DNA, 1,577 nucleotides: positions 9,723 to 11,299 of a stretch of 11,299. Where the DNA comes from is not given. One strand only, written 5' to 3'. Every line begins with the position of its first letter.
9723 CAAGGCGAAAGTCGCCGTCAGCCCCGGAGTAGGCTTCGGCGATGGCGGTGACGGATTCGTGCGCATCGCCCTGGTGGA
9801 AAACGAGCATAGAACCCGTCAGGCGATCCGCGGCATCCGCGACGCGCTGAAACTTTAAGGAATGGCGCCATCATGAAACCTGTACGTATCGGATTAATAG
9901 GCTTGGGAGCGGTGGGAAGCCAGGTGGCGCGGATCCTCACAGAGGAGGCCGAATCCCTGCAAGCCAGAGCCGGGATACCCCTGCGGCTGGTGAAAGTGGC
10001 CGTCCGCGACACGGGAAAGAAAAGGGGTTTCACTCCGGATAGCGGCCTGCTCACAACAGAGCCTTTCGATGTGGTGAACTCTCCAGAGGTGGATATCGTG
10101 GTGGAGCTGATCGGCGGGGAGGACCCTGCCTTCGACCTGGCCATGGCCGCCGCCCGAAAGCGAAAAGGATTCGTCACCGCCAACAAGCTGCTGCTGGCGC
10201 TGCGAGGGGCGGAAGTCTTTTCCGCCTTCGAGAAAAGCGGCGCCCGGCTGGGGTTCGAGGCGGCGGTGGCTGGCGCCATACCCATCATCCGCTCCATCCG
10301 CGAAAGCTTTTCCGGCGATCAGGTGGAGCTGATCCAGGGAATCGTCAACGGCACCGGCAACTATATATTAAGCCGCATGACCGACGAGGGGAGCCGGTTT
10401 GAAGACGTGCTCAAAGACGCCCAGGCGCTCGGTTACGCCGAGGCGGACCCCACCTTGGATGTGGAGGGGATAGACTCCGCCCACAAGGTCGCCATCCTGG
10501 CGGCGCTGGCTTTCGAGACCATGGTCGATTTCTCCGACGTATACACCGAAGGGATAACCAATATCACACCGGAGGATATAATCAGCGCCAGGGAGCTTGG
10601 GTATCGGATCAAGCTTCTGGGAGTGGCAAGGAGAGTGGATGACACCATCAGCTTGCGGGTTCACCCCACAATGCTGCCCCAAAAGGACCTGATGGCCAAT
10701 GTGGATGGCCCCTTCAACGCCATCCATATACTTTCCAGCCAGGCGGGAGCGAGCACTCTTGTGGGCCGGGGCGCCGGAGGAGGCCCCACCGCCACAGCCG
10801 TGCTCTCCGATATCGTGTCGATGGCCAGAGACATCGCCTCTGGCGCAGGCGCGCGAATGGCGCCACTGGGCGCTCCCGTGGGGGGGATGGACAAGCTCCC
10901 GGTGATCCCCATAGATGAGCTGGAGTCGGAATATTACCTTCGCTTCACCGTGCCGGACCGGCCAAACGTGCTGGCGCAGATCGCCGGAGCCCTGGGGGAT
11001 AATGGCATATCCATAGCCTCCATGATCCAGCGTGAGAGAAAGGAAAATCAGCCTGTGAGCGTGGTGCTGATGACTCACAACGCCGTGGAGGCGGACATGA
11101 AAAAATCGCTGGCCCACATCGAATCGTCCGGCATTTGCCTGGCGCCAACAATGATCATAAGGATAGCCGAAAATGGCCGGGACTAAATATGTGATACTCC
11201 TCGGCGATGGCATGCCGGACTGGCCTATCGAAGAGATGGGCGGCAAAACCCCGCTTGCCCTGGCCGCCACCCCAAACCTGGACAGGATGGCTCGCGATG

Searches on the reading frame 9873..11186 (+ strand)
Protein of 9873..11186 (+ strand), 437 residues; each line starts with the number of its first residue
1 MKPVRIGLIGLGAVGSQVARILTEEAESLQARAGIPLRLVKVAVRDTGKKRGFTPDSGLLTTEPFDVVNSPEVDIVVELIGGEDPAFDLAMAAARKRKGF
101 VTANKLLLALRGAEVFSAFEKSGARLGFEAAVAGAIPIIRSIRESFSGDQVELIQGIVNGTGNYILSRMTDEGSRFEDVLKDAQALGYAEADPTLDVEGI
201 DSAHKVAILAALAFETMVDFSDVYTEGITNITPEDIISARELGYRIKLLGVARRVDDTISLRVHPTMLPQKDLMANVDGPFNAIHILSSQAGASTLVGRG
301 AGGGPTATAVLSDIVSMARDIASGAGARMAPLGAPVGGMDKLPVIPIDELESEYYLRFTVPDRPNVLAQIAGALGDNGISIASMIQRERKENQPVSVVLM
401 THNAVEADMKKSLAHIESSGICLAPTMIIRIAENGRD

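Call 7: search_protein_families(library=pfam, proteins=[window:9873-11186:+], max_evalue=0.01)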
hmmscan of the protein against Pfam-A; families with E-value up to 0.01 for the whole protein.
window:9873-11186:+ (437 aa): 3 families
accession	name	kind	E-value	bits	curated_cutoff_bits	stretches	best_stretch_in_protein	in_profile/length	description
PF00742.24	Homoserine_dh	-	2.7e-63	213.3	22.9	1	137-315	1-173/173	Homoserine dehydrogenase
PF03447.22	NAD_binding_3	-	1.4e-14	55.2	24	1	10-128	1-115/116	Homoserine dehydrogenase, NAD binding domain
PF01842.31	ACT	-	2.7e-10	40.2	27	1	354-414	1-59/66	ACT domain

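Call 71: find_encoding_contigs(protein=window:9873-11186:+, flank=10000, max_places=2)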
Protein window:9873-11186:+ (437 aa): 1 contig read that carries it; 1 place shown.
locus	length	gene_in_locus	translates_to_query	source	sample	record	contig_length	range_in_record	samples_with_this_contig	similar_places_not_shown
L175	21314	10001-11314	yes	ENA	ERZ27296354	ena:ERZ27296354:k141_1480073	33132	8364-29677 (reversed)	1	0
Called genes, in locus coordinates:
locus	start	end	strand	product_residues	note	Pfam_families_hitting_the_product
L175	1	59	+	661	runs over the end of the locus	PF01757:Acyl_transf_3, PF19040:SGNH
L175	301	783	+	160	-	PF20140:DUF6530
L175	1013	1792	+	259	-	PF12844:HTH_19 (weak), PF13560:HTH_31, PF01381:HTH_3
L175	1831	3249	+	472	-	PF05221:AdoHcyase, PF00670:AdoHcyase_NAD, PF02826:2-Hacid_dh_C, PF07991:KARI_N (weak)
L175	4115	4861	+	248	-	-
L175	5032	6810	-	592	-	PF01145:Band_7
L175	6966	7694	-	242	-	-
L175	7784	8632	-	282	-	-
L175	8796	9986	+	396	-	PF00155:Aminotran_1_2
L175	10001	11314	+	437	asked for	PF03447:NAD_binding_3, PF00742:Homoserine_dh, PF01842:ACT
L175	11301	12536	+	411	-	PF01676:Metalloenzyme, PF10143:PhosphMutase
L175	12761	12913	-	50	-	-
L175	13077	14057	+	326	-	-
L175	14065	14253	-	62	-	-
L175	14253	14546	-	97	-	-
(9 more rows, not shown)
